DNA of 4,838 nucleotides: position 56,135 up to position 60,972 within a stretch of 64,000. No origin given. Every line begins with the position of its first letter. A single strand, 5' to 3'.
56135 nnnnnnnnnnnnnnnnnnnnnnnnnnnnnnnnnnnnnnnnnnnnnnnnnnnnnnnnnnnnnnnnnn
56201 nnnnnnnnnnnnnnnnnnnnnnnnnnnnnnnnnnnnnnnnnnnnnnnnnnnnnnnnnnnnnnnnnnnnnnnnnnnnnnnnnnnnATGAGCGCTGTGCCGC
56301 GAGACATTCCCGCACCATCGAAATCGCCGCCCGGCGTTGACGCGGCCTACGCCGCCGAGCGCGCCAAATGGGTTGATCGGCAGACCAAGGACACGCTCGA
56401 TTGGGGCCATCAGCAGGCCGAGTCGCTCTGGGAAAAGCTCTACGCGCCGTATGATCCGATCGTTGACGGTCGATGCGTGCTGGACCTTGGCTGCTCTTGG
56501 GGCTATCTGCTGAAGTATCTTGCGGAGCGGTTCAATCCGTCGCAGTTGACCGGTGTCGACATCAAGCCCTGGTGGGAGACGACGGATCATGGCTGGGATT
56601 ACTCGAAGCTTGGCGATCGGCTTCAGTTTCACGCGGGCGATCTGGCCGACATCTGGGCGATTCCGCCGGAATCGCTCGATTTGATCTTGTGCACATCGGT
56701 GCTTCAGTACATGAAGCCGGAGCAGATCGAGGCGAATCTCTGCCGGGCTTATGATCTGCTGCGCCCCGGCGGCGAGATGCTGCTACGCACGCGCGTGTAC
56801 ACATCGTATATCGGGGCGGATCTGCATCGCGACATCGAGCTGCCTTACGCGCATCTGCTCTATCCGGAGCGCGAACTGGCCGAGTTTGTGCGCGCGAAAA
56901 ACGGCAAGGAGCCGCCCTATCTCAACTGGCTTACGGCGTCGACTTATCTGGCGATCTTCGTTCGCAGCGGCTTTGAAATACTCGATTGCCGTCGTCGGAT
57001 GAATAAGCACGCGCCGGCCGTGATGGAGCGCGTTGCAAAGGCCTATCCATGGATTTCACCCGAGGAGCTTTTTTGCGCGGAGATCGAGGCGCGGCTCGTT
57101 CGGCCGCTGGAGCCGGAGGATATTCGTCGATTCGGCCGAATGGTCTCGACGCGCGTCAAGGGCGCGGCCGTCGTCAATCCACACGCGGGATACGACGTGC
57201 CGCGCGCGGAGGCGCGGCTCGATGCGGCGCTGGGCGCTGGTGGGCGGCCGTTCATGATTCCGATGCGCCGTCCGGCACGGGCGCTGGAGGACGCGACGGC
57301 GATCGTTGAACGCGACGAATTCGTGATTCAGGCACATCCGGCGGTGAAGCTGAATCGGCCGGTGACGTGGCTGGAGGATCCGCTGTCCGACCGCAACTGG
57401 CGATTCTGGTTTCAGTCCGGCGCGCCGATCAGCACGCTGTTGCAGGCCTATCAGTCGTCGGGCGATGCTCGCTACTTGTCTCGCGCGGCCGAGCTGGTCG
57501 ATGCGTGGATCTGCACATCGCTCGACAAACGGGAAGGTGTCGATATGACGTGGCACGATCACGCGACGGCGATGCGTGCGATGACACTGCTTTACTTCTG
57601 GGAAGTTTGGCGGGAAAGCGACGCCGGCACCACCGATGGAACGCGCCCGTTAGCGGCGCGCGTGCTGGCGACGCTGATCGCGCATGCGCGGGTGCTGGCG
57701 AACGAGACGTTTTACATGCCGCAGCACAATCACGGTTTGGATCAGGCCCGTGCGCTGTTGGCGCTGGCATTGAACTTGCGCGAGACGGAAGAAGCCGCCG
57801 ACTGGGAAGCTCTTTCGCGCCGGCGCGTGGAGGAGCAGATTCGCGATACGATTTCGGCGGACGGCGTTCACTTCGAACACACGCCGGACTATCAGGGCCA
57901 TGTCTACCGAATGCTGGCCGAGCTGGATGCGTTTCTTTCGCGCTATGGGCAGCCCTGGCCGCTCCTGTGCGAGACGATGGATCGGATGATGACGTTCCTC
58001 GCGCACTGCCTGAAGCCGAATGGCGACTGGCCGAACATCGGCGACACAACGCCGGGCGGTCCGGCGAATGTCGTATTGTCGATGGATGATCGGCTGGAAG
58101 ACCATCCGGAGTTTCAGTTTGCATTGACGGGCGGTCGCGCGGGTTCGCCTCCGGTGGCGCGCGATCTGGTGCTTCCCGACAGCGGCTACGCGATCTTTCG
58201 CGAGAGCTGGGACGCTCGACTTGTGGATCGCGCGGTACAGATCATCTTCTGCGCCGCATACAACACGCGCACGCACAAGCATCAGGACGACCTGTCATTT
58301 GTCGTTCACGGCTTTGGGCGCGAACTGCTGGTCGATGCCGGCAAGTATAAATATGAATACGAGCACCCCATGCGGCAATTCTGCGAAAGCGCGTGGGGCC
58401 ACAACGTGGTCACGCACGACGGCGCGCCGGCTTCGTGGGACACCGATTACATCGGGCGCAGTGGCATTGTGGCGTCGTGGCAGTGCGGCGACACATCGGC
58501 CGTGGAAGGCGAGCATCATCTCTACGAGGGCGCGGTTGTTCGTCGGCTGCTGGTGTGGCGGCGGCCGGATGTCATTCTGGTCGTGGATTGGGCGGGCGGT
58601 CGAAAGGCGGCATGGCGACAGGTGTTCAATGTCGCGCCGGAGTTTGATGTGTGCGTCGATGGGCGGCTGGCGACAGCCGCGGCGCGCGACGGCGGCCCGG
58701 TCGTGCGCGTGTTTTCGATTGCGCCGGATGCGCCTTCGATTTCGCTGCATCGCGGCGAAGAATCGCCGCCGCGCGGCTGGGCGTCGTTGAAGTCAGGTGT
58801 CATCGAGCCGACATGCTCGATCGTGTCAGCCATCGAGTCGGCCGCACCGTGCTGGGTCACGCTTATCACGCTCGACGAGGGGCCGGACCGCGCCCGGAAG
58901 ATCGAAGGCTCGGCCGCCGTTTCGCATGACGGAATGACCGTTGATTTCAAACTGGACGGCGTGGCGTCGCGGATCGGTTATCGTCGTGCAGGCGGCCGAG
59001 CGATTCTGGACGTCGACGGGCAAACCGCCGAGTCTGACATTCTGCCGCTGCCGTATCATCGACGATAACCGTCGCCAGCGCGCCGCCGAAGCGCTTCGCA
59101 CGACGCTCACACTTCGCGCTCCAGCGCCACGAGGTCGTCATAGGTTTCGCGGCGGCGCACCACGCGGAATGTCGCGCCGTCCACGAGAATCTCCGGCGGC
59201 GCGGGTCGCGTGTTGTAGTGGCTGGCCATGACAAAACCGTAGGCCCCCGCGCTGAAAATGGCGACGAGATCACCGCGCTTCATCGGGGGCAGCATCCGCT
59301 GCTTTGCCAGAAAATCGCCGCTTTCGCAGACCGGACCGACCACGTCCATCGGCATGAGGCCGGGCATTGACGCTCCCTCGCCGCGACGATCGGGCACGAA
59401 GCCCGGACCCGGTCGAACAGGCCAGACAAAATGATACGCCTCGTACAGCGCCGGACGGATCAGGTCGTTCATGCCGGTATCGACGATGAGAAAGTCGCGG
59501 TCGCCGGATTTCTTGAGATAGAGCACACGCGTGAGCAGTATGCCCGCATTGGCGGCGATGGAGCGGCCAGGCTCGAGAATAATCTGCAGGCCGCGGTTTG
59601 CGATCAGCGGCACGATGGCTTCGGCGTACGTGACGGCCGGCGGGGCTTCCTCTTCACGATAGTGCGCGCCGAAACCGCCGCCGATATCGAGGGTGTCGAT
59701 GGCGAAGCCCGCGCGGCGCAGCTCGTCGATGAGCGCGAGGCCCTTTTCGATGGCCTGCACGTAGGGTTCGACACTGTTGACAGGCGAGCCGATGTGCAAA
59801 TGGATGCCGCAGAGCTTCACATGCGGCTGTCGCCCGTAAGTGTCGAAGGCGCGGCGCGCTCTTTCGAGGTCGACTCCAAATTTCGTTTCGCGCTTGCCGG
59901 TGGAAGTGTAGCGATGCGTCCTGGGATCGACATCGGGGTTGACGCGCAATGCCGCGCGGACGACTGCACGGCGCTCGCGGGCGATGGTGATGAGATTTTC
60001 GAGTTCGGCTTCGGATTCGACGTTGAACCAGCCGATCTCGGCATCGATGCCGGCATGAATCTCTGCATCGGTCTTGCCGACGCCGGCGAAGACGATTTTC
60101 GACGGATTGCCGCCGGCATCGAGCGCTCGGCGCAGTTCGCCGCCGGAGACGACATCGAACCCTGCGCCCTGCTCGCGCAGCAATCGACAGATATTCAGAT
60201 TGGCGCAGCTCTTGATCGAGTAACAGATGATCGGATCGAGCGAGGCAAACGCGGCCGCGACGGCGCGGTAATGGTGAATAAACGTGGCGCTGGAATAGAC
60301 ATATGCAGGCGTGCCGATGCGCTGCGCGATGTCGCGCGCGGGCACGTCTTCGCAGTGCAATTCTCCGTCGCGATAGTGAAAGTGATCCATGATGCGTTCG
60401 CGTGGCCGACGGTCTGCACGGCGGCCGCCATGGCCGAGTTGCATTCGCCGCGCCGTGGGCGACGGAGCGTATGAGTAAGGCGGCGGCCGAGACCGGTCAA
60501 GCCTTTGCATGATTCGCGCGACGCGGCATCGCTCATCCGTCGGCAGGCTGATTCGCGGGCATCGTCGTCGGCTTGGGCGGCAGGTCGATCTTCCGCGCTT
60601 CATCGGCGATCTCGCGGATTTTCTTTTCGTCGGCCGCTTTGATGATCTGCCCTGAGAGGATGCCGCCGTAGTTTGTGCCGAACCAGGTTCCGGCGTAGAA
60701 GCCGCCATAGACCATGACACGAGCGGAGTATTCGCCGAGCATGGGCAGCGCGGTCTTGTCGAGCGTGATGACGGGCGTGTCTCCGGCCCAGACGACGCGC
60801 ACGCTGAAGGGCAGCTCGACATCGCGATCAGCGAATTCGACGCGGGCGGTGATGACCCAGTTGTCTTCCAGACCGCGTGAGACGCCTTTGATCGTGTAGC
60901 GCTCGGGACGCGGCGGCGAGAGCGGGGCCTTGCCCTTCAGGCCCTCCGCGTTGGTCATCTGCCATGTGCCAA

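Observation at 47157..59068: Candidate novel polymer-level polysaccharide tailoring system built from fused and duplicated modules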

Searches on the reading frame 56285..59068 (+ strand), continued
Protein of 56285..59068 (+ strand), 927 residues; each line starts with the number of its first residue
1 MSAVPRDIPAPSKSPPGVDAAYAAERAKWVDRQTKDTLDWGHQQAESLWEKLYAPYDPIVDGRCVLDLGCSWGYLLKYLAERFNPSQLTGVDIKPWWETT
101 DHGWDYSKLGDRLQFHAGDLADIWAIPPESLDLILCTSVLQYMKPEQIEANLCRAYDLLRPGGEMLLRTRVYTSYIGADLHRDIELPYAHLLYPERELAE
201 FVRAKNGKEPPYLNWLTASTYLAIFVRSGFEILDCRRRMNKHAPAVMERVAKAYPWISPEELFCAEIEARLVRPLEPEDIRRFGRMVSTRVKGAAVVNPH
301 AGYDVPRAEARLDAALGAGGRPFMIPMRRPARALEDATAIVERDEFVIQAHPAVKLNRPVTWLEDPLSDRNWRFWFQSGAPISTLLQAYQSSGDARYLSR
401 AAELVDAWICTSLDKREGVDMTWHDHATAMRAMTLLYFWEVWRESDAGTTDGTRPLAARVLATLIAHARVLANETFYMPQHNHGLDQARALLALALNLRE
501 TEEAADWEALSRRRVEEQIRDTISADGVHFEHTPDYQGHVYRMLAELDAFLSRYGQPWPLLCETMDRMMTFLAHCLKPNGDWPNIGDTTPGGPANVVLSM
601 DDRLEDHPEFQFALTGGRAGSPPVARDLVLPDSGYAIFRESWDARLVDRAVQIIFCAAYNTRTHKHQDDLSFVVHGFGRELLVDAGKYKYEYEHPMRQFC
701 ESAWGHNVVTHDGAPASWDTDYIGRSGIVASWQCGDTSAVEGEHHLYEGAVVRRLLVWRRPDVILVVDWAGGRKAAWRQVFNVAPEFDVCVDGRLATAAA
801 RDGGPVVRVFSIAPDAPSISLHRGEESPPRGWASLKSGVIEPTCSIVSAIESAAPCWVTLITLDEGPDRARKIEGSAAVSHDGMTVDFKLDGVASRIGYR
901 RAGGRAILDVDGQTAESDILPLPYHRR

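Call 80: search_protein_families(library=pfam, proteins=[P0057, P0062, P0064, P0069, P0091, P0134, P0075], max_evalue=0.00001)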
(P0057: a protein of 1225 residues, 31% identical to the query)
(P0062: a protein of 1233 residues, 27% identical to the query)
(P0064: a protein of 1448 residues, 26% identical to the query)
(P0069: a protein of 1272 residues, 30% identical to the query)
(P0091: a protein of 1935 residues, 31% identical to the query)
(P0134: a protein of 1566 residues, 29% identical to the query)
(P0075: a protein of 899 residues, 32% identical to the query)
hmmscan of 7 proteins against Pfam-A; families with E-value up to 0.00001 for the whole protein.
P0057 (1225 aa): 2 families
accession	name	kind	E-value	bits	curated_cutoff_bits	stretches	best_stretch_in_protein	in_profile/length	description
PF16889.11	Hepar_II_III_N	-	5.5e-51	174.3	22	2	121-360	85-328/340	Heparinase II/III N-terminus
PF07940.18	Hepar_II_III_C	-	6.7e-45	153.9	24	2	976-1218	2-235/237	Heparinase II/III-like, C-terminal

P0062 (1233 aa): 2 families
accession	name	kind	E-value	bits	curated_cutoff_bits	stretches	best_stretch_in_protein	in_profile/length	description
PF07940.18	Hepar_II_III_C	-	1.7e-64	218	24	2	450-671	4-198/237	Heparinase II/III-like, C-terminal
PF16889.11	Hepar_II_III_N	-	1.2e-25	91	22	1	696-987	28-328/340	Heparinase II/III N-terminus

P0064 (1448 aa): 2 families
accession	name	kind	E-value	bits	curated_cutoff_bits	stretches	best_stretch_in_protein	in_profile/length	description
PF07940.18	Hepar_II_III_C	-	7.9e-55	186.4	24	2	303-475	3-180/237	Heparinase II/III-like, C-terminal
PF16889.11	Hepar_II_III_N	-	1.3e-23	84.4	22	2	718-949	83-317/340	Heparinase II/III N-terminus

P0069 (1272 aa): 2 families
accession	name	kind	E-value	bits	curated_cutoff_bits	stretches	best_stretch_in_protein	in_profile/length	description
PF07940.18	Hepar_II_III_C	-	6.4e-34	117.9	24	2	1027-1199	6-175/237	Heparinase II/III-like, C-terminal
PF16889.11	Hepar_II_III_N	-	1.8e-24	87.2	22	2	70-285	97-319/340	Heparinase II/III N-terminus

P0091 (1935 aa): 2 families
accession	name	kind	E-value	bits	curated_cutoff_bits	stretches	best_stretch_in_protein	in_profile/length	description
PF07940.18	Hepar_II_III_C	-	1e-37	130.4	24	2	988-1215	10-224/237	Heparinase II/III-like, C-terminal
PF16889.11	Hepar_II_III_N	-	1.7e-16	61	22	1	717-949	83-315/340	Heparinase II/III N-terminus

P0134 (1566 aa): 3 families
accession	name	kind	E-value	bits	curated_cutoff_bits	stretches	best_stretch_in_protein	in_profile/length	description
PF07940.18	Hepar_II_III_C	-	5e-28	98.7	24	1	858-1084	7-224/237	Heparinase II/III-like, C-terminal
PF16889.11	Hepar_II_III_N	-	8.2e-24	85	22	1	568-839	52-334/340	Heparinase II/III N-terminus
PF01522.26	Polysacc_deac_1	-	9.9e-21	74.4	23.1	1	1320-1445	4-119/124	Polysaccharide deacetylase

P0075 (899 aa): 3 families
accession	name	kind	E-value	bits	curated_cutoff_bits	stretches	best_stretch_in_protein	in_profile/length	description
PF04122.17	CW_binding_2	-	6.2e-51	171.3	24.9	3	32-122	1-73/73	Cell wall binding domain 2 (CWB2)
PF07940.18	Hepar_II_III_C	-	8e-26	91.5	24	1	636-849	8-217/237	Heparinase II/III-like, C-terminal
PF16889.11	Hepar_II_III_N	-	9e-23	81.6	22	1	348-603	57-317/340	Heparinase II/III N-terminus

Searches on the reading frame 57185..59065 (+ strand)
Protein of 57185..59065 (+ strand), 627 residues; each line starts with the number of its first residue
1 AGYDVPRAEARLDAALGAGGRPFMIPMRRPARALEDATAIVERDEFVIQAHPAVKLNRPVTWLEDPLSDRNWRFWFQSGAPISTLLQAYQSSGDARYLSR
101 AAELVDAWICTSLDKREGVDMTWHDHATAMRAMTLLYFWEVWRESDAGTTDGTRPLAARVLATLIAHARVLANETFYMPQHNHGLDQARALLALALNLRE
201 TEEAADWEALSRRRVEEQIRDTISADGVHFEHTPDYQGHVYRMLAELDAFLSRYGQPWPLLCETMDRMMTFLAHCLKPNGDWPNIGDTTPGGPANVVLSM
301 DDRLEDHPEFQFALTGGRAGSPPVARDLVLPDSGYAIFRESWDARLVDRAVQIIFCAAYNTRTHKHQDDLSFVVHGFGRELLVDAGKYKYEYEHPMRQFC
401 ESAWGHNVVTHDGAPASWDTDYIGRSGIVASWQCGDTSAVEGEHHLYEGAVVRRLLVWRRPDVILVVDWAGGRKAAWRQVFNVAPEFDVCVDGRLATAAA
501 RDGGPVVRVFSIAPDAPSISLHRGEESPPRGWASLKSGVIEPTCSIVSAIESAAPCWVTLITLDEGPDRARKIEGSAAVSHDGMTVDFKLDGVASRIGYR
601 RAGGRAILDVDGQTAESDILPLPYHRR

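Call 22: search_solved_structures(query=window:57185-59065:+, max_evalue=1, show_alignments=2)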
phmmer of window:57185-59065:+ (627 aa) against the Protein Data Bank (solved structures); distinct sequences matched with E-value up to 1: 7.
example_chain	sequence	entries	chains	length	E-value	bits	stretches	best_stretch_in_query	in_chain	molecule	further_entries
4mmh_A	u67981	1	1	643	5.4e-08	34.7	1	169-399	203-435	Heparinase III protein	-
4mmi_A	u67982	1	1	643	5.4e-08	34.7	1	169-399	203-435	Heparinase III protein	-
5jmd_A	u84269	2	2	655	1e-07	33.8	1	52-414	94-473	Heparinase III protein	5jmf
6jp4_A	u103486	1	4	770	2.9e-05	25.6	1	321-414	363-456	Alginate lyase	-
6jph_A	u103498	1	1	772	3e-05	25.6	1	321-414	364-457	Alginate lyase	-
6jpn_A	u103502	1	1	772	6.1e-05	24.6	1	321-414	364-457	Alginate lyase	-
4fnv_A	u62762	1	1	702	0.039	15.3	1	86-459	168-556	Heparinase III protein, heparitin sulfate lyase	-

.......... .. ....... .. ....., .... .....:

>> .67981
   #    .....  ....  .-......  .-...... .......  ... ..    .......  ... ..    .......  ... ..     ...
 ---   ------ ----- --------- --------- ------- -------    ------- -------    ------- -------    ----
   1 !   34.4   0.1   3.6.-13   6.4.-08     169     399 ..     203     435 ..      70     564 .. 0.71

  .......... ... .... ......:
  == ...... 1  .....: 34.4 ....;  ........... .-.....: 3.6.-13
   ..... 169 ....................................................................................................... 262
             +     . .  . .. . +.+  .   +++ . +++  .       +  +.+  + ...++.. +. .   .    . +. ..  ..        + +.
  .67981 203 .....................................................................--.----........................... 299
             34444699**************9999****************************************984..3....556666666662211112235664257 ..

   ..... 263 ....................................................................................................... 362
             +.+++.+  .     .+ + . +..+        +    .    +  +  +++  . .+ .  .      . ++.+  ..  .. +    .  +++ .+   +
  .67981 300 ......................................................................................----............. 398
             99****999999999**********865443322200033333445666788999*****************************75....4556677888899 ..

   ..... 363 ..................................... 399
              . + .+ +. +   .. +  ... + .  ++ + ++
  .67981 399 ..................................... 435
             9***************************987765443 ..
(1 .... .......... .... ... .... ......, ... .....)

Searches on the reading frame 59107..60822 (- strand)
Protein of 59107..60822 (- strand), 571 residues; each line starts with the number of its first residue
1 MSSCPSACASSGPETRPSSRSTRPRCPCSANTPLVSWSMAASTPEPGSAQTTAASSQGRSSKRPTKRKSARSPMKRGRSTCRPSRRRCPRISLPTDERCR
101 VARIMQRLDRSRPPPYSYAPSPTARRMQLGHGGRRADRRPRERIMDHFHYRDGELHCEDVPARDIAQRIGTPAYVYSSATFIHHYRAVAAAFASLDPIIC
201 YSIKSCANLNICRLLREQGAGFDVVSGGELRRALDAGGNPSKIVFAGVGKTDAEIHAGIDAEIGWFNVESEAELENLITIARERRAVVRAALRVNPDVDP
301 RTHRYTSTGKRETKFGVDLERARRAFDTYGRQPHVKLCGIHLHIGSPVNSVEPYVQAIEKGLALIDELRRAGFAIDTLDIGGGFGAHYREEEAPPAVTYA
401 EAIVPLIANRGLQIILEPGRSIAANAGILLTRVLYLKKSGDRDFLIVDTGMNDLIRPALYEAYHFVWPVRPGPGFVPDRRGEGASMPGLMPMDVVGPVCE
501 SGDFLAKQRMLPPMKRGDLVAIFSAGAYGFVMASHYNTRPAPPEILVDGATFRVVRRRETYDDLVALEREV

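Call 7: search_protein_families(library=pfam, proteins=[window:59107-60822:-], max_evalue=0.001)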
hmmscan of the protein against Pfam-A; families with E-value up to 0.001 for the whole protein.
window:59107-60822:- (571 aa): 2 families
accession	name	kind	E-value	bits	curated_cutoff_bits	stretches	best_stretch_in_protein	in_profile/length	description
PF02784.22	Orn_Arg_deC_N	-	8.8e-61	205.8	23.4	1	181-424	4-247/247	Pyridoxal-dependent decarboxylase, pyridoxal binding domain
PF00278.28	Orn_DAP_Arg_deC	-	5e-28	97.7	23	1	174-526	2-95/95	Pyridoxal-dependent decarboxylase, C-terminal sheet domain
